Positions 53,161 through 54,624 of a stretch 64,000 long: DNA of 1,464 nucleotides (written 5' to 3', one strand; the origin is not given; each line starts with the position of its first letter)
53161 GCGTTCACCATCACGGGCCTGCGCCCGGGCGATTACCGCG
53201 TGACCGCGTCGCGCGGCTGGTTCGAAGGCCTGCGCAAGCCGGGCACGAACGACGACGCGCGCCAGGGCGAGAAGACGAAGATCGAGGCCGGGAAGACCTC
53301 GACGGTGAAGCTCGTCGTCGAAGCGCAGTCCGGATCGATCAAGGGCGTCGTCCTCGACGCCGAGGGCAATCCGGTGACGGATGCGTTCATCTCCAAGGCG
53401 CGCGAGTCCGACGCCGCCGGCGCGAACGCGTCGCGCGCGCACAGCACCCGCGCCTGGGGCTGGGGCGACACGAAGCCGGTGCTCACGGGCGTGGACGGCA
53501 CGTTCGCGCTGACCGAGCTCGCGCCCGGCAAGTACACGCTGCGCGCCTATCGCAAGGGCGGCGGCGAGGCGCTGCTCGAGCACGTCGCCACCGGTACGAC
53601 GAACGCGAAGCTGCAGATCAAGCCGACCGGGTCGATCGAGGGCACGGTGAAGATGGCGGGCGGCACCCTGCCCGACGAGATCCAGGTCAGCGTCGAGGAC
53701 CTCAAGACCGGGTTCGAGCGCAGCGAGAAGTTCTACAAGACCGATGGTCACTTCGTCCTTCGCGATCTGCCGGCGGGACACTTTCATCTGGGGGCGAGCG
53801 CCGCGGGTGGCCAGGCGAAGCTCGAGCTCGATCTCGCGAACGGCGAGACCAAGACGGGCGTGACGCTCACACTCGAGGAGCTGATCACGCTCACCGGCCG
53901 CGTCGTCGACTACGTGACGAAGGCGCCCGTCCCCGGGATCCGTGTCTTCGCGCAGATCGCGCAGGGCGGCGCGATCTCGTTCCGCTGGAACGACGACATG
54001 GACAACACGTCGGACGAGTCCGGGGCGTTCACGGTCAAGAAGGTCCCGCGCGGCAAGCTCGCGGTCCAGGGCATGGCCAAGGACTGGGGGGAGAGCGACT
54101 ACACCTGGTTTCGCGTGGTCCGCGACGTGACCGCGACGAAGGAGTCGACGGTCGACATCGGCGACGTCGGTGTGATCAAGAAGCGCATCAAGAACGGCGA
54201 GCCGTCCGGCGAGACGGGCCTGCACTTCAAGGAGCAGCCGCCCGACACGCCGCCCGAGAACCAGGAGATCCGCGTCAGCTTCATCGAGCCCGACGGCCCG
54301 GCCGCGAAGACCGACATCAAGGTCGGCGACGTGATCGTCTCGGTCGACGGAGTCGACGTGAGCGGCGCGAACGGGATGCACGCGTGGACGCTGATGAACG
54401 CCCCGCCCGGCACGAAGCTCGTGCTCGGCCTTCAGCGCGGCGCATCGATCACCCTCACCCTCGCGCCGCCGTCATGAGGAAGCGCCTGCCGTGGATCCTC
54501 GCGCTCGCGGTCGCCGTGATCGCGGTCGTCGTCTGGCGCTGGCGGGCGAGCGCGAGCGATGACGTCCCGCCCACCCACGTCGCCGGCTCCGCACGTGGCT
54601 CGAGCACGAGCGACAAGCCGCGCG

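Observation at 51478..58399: Tandem paralogous CarbopepD_reg-repeat/PDZ giants followed by a TolB-like lipoprotein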

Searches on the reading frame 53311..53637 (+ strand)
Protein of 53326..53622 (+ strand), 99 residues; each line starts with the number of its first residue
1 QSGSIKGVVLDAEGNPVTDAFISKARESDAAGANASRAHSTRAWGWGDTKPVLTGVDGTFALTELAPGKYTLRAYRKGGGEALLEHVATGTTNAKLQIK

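Call 48: search_protein_representatives(alignment_id=A3)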
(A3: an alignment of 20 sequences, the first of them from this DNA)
Query: 20 sequences, 107 profile positions. Proteins with E-value up to 0.001 (for the whole library): 11923; up to 1e-10: 1680; up to 1e-30: 165. The best 150 are listed.
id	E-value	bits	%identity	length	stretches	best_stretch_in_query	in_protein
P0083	8.9e-55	199.7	-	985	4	1-107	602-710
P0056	1.2e-54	199.3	-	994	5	1-107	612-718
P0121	3.3e-53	194.6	-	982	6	1-107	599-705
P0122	5.6e-52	190.7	-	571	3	1-107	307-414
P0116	1.1e-51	189.8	-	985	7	1-107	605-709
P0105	5.8e-51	187.4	-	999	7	1-107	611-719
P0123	1.5e-50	186.1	-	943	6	1-107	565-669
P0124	1.6e-50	186.0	-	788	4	1-107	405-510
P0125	4.7e-50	184.5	-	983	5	1-107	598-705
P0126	1.4e-49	182.9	-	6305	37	56-78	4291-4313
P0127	8.5e-48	177.2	-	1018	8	1-107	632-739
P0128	2.9e-47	175.5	-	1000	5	1-107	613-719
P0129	7.9e-47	174.1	-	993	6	1-107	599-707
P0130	1.9e-46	172.9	-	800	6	1-107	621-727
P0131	2.3e-45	169.4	-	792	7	1-107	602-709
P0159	7.9e-41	154.8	-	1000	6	1-107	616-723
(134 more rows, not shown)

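Call 55: search_protein_families(library=pfam, proteins=[window:53326-53622:+], max_evalue=0.01)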
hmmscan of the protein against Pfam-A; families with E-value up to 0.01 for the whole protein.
window:53326-53622:+ (99 aa): 3 families
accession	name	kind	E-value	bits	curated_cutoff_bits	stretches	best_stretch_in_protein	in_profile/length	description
PF13620.12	CarboxypepD_reg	-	1.4e-08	35.4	32.3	1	4-88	1-68/82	Carboxypeptidase regulatory-like domain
PF00775.27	Dioxygenase_C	-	6.3e-05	22.9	27.3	1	5-86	32-110/182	Dioxygenase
PF13715.12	CarbopepD_reg_2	-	0.0025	18.3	32.2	0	49-74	25-50/88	CarboxypepD_reg-like domain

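Call 82: search_solved_structures(query=A3, max_evalue=1, show_alignments=3)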
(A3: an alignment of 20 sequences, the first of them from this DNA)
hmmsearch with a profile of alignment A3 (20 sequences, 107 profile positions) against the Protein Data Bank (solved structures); distinct sequences matched with E-value up to 1: 8.
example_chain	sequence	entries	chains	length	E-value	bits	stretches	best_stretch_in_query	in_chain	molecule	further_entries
9c7v_B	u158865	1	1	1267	0.0037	20.7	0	53-80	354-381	BOS complex subunit NOMO2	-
5yre_B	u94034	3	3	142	0.16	15.5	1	42-78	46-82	PPL3-A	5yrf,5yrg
5yre_A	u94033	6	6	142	0.16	15.5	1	42-78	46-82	PPL3-A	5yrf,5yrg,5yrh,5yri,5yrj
2boy_A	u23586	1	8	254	0.21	15.1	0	10-75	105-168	3-CHLOROCATECHOL 1,2-DIOXYGENASE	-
9hfj_A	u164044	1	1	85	0.29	14.6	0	6-29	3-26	SusC homolog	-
5yrh_B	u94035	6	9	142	0.62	13.6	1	42-78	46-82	PPL3-b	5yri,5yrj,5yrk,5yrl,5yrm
1tmx_A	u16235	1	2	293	0.87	13.1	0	10-74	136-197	hydroxyquinol 1,2-dioxygenase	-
3e8v_A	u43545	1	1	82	0.88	13.1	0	13-73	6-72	Possible transglutaminase-family protein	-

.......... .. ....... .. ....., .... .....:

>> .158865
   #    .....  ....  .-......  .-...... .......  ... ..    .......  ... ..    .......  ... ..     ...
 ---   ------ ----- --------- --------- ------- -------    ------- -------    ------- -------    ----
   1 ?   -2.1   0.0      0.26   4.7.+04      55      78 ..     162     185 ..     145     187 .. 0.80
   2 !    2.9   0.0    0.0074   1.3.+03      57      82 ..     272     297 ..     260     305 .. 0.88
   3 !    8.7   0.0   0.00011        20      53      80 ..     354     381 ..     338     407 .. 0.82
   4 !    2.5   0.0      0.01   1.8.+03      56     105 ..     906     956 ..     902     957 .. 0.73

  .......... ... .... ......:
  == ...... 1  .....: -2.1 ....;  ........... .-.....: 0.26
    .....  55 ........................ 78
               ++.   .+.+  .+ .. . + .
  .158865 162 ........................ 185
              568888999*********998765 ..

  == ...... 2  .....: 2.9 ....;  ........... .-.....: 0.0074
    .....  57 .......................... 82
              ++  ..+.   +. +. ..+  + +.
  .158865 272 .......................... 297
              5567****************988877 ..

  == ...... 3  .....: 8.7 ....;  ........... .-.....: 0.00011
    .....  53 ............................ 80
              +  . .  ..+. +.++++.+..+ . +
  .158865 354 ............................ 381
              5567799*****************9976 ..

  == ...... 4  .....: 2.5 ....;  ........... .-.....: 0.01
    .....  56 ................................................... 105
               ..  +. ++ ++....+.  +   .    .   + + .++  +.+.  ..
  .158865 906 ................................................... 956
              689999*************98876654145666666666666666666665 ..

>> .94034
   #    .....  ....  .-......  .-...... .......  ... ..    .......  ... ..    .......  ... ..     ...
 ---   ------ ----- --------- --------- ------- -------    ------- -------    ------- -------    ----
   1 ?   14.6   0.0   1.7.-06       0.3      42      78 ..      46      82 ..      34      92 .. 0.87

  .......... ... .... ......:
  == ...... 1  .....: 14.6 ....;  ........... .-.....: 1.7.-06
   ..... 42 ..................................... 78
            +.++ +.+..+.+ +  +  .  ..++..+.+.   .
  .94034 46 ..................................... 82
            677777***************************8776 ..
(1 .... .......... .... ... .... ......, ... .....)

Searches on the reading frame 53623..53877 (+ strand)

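Call 55: search_protein_families(library=pfam, proteins=[window:53623-53877:+], max_evalue=0.01)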
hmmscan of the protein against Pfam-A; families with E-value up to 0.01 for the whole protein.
window:53623-53877:+ (85 aa): 2 families
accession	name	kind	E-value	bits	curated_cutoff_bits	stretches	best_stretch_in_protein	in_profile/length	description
PF13620.12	CarboxypepD_reg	-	5.7e-08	33.4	32.3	1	4-85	1-82/82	Carboxypeptidase regulatory-like domain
PF09430.16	EMC7_beta-sandw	-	0.00014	22.5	26.6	1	16-60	6-47/122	ER membrane protein complex subunit 7, beta-sandwich domain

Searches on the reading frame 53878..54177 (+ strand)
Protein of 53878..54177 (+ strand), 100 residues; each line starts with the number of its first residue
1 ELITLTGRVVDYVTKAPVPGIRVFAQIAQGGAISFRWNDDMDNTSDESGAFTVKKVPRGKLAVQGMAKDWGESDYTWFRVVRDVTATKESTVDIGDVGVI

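Call 55: search_protein_families(library=pfam, proteins=[window:53878-54177:+], max_evalue=0.01)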
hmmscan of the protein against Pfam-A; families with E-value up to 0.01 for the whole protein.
window:53878-54177:+ (100 aa): 2 families
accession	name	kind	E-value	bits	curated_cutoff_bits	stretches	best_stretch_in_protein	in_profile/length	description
PF13620.12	CarboxypepD_reg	-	6.2e-07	30.1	32.3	1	4-81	1-70/82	Carboxypeptidase regulatory-like domain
PF13715.12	CarbopepD_reg_2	-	0.00016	22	32.2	1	5-62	1-47/88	CarboxypepD_reg-like domain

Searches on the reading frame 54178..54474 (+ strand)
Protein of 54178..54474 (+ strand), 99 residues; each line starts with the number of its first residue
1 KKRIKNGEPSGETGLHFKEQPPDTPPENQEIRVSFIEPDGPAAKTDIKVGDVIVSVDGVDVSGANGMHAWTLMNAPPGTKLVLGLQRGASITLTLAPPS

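Call 55: search_protein_families(library=pfam, proteins=[window:54178-54474:+], max_evalue=0.01)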
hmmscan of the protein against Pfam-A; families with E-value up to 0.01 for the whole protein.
window:54178-54474:+ (99 aa): 3 families
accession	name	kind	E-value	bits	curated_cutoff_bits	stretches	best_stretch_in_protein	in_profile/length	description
PF00595.29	PDZ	-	4.4e-11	43.4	23.2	1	9-83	8-78/81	PDZ domain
PF13180.12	PDZ_2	-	4.2e-10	40.2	27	1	27-89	10-71/80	PDZ domain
PF17820.7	PDZ_6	-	2.4e-08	34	27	1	36-87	5-54/54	PDZ domain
